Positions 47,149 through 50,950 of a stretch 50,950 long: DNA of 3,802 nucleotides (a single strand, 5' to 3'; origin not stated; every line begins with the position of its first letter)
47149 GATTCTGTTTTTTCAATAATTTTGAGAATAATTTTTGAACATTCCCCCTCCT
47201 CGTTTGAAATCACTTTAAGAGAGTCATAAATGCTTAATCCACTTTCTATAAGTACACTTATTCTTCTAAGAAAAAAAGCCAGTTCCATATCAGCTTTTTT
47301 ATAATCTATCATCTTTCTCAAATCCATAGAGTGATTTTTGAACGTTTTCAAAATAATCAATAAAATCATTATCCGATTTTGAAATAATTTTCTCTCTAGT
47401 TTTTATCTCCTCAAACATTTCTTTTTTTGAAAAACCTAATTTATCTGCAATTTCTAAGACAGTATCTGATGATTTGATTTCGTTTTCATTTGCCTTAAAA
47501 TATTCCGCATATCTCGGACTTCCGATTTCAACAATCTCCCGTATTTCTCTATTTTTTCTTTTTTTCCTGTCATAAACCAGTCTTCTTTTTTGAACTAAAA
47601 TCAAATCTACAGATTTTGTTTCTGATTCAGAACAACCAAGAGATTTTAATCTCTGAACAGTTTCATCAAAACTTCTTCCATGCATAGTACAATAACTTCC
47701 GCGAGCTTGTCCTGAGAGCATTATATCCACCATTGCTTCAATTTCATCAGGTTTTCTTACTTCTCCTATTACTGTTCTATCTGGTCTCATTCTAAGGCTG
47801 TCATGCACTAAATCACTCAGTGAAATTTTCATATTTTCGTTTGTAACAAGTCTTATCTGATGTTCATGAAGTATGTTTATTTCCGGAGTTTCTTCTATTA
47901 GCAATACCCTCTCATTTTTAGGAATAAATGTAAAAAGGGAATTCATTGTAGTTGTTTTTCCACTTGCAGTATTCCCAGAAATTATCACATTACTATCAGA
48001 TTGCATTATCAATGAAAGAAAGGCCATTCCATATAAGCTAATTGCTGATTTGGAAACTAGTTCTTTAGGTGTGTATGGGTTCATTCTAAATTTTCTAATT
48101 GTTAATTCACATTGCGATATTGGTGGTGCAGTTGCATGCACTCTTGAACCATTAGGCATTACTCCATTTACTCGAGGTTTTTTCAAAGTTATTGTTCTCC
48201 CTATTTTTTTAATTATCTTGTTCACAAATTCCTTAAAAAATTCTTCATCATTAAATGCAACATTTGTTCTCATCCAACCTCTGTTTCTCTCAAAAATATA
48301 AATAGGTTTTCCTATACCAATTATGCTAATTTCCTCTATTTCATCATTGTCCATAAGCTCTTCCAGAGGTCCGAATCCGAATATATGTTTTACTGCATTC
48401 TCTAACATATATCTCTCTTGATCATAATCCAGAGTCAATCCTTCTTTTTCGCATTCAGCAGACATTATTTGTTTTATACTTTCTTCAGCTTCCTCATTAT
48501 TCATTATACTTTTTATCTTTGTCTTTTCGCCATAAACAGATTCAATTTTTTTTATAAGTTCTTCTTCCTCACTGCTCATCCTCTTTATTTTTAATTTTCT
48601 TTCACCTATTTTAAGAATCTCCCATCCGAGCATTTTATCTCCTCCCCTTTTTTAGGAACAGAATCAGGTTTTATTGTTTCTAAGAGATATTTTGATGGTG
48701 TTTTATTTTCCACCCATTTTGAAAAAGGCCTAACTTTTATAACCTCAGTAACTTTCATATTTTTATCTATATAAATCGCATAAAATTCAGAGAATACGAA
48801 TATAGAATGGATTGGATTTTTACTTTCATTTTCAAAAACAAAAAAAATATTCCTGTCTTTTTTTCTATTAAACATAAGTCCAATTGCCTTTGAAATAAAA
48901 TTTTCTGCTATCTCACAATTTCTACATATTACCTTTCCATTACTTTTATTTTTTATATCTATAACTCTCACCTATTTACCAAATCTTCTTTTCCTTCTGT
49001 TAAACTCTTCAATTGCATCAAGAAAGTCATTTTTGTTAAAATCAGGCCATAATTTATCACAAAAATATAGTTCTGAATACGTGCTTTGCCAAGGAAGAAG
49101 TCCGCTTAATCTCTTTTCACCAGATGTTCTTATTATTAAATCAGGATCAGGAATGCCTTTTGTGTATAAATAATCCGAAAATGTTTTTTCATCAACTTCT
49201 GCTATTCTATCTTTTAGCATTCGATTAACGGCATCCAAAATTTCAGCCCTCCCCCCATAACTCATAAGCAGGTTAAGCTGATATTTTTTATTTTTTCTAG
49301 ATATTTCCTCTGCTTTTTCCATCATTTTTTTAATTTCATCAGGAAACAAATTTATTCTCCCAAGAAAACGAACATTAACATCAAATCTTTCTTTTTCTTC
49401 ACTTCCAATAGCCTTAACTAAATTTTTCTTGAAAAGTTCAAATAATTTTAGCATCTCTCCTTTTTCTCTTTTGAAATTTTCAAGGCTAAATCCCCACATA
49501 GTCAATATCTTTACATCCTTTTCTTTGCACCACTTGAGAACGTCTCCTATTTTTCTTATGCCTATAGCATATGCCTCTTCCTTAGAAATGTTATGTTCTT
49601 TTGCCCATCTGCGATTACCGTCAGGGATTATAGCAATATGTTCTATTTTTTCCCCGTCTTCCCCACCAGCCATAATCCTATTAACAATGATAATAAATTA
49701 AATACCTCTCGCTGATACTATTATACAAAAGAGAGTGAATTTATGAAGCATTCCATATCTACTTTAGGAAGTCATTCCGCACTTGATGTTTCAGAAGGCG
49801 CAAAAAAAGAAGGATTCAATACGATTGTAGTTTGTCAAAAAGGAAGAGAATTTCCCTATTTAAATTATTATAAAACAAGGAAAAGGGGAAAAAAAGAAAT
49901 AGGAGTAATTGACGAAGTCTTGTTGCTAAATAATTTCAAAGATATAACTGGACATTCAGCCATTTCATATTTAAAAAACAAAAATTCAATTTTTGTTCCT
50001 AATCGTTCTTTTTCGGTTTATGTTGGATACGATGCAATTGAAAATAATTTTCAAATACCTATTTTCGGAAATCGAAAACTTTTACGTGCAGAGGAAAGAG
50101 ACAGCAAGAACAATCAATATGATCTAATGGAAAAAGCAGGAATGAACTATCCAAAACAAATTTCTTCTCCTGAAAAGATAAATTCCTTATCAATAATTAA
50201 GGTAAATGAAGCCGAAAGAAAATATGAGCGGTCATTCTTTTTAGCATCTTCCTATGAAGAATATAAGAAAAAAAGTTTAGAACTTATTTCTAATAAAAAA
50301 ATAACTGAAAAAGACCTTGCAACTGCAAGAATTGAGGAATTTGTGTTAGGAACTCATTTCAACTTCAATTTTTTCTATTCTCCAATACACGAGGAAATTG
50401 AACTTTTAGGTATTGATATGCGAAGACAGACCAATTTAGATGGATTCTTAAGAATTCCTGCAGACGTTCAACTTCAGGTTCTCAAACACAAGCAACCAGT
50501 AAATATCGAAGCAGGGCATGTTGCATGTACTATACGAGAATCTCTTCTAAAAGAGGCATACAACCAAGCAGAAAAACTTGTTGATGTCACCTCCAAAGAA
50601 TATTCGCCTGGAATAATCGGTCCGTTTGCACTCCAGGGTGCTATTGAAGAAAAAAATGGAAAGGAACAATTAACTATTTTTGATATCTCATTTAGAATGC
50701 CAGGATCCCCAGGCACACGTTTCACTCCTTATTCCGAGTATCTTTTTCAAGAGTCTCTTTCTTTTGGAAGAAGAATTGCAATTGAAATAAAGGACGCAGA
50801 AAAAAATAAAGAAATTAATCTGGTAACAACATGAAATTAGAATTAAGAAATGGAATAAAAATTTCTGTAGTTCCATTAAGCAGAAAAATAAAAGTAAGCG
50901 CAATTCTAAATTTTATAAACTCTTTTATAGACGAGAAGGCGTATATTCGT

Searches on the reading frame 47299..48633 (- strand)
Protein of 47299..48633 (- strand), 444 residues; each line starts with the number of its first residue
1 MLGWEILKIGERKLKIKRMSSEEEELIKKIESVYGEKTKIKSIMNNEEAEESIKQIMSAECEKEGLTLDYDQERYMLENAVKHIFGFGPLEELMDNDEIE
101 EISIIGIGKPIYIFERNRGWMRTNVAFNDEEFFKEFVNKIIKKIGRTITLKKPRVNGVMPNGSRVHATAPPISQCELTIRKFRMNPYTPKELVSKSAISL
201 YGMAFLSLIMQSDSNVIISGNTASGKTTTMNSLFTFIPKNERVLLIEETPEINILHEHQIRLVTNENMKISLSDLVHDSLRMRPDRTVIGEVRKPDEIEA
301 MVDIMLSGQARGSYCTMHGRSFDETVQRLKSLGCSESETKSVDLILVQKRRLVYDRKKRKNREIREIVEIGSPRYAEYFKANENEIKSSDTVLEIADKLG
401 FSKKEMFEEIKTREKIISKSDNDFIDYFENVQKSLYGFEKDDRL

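Call 104: search_protein_families(library=pfam, proteins=[window:47299-48633:-], max_evalue=0.00001)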
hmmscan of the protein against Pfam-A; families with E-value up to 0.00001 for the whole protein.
window:47299-48633:- (444 aa): 1 family
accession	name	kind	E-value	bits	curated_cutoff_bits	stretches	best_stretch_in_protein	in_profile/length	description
PF00437.27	T2SSE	-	1.4e-32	113.3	24.9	1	89-354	7-279/370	Type II/IV secretion system protein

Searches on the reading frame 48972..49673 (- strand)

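Call 104: search_protein_families(library=pfam, proteins=[window:48972-49673:-], max_evalue=0.00001)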
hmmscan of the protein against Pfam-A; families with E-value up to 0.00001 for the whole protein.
window:48972-49673:- (233 aa): 1 family
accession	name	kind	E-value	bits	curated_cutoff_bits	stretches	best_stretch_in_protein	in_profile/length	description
PF01255.24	Prenyltransf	-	5.2e-75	252.2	27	1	16-232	1-219/219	Putative undecaprenyl diphosphate synthase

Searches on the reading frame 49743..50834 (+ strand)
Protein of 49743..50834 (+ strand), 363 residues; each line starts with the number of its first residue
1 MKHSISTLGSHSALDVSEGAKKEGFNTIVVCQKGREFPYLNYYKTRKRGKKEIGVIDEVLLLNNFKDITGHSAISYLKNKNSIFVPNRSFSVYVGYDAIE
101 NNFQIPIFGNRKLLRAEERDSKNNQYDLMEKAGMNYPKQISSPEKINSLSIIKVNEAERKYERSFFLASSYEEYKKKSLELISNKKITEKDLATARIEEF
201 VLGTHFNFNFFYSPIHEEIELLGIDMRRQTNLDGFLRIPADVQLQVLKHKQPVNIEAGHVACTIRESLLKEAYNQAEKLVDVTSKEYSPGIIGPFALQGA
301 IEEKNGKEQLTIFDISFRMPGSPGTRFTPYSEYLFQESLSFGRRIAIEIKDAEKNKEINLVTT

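Call 104: search_protein_families(library=pfam, proteins=[window:49743-50834:+], max_evalue=0.00001)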
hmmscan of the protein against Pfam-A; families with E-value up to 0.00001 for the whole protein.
window:49743-50834:+ (363 aa): 2 families
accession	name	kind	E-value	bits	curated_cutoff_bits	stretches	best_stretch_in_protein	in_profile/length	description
PF06973.17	DUF1297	-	3.7e-61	206.4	23.8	1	173-363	1-188/188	Domain of unknown function (DUF1297)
PF06849.18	DUF1246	-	6.6e-44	149.3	25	1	5-140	1-122/122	Protein of unknown function (DUF1246)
